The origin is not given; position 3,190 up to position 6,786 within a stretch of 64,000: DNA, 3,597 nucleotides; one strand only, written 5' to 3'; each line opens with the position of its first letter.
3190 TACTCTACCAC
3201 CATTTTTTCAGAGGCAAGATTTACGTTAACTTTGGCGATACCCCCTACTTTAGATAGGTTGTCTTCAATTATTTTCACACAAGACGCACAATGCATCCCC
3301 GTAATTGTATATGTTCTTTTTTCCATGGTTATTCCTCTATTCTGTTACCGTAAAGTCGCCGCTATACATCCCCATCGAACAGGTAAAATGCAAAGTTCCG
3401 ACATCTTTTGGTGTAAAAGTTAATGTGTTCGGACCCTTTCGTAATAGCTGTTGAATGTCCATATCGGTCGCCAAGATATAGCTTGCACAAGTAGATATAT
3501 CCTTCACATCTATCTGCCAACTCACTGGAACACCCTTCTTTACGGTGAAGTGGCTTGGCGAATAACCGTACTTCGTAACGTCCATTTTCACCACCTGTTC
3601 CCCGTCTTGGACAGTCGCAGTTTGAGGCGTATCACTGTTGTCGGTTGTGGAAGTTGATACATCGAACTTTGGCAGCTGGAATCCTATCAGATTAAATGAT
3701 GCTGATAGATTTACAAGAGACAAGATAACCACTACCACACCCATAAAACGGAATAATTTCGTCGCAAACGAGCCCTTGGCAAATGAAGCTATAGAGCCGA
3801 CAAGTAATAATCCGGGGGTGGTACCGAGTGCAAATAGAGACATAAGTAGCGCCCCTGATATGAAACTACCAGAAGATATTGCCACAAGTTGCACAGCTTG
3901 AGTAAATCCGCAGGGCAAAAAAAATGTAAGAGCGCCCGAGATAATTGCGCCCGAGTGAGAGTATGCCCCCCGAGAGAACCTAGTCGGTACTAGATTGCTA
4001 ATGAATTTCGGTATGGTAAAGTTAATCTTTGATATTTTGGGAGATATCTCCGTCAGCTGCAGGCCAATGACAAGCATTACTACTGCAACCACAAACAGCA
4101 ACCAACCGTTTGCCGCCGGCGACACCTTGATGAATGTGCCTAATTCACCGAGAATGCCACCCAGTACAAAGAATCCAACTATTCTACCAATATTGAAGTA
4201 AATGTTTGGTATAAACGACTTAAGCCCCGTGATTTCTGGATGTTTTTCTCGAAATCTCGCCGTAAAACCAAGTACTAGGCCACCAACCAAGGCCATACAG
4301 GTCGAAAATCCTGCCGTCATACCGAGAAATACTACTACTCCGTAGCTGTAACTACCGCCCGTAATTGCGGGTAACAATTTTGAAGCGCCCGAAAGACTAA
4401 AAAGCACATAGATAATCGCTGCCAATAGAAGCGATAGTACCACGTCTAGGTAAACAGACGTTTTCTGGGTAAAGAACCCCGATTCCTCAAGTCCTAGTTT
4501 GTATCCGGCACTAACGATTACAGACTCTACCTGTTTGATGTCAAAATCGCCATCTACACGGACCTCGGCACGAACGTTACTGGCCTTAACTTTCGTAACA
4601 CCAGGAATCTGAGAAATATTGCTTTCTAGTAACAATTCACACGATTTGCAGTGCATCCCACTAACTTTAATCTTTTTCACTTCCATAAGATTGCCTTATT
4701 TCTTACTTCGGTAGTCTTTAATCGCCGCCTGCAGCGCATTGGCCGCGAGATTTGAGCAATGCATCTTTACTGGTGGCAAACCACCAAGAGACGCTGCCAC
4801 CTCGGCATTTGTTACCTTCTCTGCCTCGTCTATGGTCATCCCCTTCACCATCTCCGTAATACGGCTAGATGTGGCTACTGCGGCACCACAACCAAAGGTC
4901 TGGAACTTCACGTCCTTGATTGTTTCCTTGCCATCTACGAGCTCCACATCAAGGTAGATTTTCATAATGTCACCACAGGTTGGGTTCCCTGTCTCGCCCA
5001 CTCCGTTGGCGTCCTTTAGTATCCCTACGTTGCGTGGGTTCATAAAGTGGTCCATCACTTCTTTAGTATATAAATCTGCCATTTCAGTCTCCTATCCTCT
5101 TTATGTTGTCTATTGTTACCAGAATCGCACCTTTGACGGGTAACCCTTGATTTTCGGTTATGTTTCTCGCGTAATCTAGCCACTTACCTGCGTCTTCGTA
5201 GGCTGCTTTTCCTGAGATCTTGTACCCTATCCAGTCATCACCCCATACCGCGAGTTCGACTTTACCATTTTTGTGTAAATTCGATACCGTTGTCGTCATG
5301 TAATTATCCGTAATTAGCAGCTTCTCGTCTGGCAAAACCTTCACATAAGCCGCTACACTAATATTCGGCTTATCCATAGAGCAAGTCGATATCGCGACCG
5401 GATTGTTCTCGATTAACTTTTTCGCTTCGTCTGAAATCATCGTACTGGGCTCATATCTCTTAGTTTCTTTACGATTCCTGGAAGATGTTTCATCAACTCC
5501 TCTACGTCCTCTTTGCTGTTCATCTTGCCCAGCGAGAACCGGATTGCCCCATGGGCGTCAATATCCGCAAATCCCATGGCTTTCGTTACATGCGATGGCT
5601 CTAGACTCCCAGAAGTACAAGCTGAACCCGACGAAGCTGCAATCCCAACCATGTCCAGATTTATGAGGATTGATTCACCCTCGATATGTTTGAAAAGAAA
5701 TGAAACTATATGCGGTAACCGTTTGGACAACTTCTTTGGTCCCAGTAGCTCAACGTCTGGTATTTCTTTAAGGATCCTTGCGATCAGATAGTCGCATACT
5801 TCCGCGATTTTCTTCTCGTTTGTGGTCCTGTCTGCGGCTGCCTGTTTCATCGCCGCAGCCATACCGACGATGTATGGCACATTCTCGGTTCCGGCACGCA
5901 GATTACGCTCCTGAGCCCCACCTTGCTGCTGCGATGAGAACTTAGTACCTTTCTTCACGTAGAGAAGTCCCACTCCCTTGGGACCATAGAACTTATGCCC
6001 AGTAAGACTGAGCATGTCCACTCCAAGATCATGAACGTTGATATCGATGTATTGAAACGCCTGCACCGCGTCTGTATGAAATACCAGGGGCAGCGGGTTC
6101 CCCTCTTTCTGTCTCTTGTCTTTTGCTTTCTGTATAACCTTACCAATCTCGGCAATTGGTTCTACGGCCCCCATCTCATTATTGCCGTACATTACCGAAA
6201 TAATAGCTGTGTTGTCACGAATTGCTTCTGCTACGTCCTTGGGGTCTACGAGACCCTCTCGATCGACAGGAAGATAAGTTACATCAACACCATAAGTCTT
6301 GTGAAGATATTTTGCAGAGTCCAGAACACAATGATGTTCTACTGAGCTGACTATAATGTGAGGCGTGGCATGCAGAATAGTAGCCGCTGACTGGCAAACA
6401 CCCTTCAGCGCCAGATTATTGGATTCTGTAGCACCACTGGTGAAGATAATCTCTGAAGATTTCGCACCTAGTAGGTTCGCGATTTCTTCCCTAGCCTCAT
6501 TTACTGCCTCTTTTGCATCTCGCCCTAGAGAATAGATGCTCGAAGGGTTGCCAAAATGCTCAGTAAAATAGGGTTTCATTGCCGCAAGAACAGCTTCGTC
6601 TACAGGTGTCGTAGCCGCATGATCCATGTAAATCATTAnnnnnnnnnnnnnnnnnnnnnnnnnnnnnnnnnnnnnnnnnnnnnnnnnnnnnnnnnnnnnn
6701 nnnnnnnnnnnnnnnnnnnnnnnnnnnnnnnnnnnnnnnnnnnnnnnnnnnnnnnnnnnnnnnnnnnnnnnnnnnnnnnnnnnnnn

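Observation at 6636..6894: Phd/YefM-like orphan 'antitoxin' as leader gene of the nifS-nifU operon behind a perfect 11-bp palindrome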

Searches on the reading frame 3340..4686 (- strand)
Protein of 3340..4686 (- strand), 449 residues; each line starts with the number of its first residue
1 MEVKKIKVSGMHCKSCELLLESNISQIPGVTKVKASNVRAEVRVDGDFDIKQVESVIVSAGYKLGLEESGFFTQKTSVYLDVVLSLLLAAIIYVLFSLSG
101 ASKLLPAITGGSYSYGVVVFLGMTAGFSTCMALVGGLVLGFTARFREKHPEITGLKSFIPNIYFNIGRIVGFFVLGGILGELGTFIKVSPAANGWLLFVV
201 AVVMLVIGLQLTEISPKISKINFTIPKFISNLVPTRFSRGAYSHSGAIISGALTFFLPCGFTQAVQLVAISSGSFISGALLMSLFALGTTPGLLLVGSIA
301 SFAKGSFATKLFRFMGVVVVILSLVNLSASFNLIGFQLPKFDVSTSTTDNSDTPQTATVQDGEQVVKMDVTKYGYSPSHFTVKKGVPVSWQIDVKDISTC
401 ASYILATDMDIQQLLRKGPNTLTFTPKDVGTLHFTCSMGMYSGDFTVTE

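Call 3: search_protein_families(library=pfam, proteins=[window:3340-4686:-], max_evalue=0.1)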
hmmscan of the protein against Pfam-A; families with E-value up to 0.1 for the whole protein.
window:3340-4686:- (449 aa): 4 families
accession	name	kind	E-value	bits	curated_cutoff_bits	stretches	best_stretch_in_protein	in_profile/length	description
PF13386.12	DsbD_2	-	3.1e-31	109.2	24.9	1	118-324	2-198/199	Cytochrome C biogenesis protein transmembrane region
PF00403.32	HMA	-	2.8e-11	44.1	24.8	1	6-63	2-62/62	Heavy-metal-associated domain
PF13473.12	Cupredoxin_1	-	4.6e-09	36.7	27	1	358-447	15-104/104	Cupredoxin-like domain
PF19803.4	DUF6286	-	0.069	14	35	0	9-53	33-77/108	Family of unknown function (DUF6286)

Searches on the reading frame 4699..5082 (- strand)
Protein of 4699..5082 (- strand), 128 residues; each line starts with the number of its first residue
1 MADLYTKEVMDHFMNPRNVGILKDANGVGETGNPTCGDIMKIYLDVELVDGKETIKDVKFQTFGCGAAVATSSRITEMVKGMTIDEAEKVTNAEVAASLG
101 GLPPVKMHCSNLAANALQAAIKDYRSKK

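Call 3: search_protein_families(library=pfam, proteins=[window:4699-5082:-], max_evalue=0.1)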
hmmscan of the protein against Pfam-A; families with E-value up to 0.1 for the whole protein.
window:4699-5082:- (128 aa): 1 family
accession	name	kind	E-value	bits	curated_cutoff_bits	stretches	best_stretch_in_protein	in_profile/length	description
PF01592.21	NifU_N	-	4.1e-48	163.1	22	1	5-128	2-124/127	NifU-like N terminal domain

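Call 4: search_protein_families(library=ncbifam, proteins=[window:4699-5082:-], max_evalue=0.1)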
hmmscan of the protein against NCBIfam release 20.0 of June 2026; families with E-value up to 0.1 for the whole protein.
window:4699-5082:- (128 aa): 4 families
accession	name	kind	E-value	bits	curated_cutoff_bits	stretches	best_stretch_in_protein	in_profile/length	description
TIGR03419.1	NifU_clost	equivalog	2.1e-57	192.8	187.9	1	5-128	1-120/121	Fe-S cluster assembly scaffold protein NifU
TIGR02000.1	NifU_proper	equivalog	8.4e-45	153.4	273.3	1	5-126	4-123/290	Fe-S cluster assembly protein NifU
TIGR01999.1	iscU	equivalog_domain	3.3e-43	146.7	192.4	1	5-128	1-123/124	Fe-S cluster assembly scaffold IscU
TIGR01994.1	SUF_scaf_2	equivalog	3.2e-18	66.1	92.5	1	3-92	3-88/137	Fe-S cluster assembly sulfur transfer protein SufU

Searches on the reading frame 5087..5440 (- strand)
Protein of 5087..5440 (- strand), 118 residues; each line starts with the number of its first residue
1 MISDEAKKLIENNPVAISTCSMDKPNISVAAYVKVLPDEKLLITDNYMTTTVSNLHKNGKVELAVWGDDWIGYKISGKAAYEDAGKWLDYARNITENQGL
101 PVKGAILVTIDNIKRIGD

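Call 3: search_protein_families(library=pfam, proteins=[window:5087-5440:-], max_evalue=0.1)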
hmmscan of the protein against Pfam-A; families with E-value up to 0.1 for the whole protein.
window:5087-5440:- (118 aa): 1 family
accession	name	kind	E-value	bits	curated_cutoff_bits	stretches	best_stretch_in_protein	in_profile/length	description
PF01243.27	PNPOx_N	-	5.5e-11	43.3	28.1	1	3-91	2-85/120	Pyridoxamine 5'-phosphate oxidase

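Call 4: search_protein_families(library=ncbifam, proteins=[window:5087-5440:-], max_evalue=0.1)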
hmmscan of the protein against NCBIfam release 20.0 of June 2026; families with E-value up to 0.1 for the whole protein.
window:5087-5440:- (118 aa): 0 families

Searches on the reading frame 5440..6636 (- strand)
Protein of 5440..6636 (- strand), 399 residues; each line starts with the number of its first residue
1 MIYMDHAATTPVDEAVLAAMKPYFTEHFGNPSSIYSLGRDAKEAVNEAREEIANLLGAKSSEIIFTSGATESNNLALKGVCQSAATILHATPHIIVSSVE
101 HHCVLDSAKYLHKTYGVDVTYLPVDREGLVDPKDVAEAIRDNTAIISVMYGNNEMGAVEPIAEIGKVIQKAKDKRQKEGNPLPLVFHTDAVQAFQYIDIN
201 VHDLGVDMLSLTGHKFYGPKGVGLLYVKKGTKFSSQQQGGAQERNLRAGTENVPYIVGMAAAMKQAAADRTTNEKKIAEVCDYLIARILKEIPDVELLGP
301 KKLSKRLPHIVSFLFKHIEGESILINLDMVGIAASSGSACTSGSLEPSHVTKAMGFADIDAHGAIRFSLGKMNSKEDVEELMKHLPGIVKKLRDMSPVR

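Call 3: search_protein_families(library=pfam, proteins=[window:5440-6636:-], max_evalue=0.1)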
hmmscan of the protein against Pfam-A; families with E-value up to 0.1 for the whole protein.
window:5440-6636:- (399 aa): 3 families
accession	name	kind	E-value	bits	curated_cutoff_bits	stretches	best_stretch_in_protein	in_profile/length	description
PF00266.25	Aminotran_5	-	3e-84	283.6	21.5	1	2-381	1-371/371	Aminotransferase class-V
PF01212.27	Beta_elim_lyase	-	8e-08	32.4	27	1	43-174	32-161/288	Beta-eliminating lyase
PF01053.26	Cys_Met_Meta_PP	-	0.031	13.3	27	1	32-171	41-166/381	Cys/Met metabolism PLP-dependent enzyme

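Call 4: search_protein_families(library=ncbifam, proteins=[window:5440-6636:-], max_evalue=0.1)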
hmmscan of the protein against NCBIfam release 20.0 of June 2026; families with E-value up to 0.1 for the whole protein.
window:5440-6636:- (399 aa): 39 families (the best 25 are shown)
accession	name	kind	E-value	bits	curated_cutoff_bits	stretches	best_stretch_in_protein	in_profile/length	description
TIGR03402.1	FeS_nifS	equivalog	1.9e-147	491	530.75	1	2-398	1-379/379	cysteine desulfurase NifS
NF010611.0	PRK14012.1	equivalog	1e-112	377.1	548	1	2-398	7-388/406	IscS subfamily cysteine desulfurase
TIGR02006.1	IscS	equivalog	2.3e-111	372.7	643.2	1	2-398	5-384/402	IscS subfamily cysteine desulfurase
TIGR03235.1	DNA_S_dndA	equivalog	9.2e-105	350.8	480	1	3-369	1-353/353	cysteine desulfurase DndA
TIGR03403.1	nifS_epsilon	equivalog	9.8e-96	320.9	587.7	1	2-396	1-380/382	NifS family cysteine desulfurase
NF002806.0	PRK02948.1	subfamily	1.5e-85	287.5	304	1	1-391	1-374/381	IscS subfamily cysteine desulfurase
TIGR01979.1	sufS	subfamily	1.2e-54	185.8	475.1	2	1-229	19-235/403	SufS family cysteine desulfurase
TIGR01977.1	am_tr_V_EF2568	hypoth_equivalog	5.8e-53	180.2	377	1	2-385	1-373/376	cysteine desulfurase family protein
NF041166.1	f2_encap_cargo1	exception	1.8e-35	123.2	800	1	1-384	246-619/623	family 2A encapsulin nanocompartment cargo protein cysteine desulfurase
NF006791.0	PRK09295.1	equivalog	2.7e-34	118.9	661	2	1-230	24-241/406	cysteine desulfurase SufS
NF040779.1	Sec_lyase_SclA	exception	5.5e-32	111.1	525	1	2-388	1-376/378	selenocysteine lyase SclA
TIGR01976.1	am_tr_V_VC1184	hypoth_equivalog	9.5e-31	107.5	352.35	1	1-385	19-401/401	cysteine desulfurase-like protein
NF008126.0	PRK10874.1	equivalog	3.6e-30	105.4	607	1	2-386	21-393/401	cysteine desulfurase CsdA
TIGR03392.1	FeS_syn_CsdA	equivalog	4.6e-28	98.5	493.6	1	2-385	18-389/398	cysteine desulfurase CsdA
TIGR03812.1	tyr_de_CO2_Arch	equivalog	1.7e-13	50.2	299.4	1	18-170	38-182/375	tyrosine decarboxylase MfnA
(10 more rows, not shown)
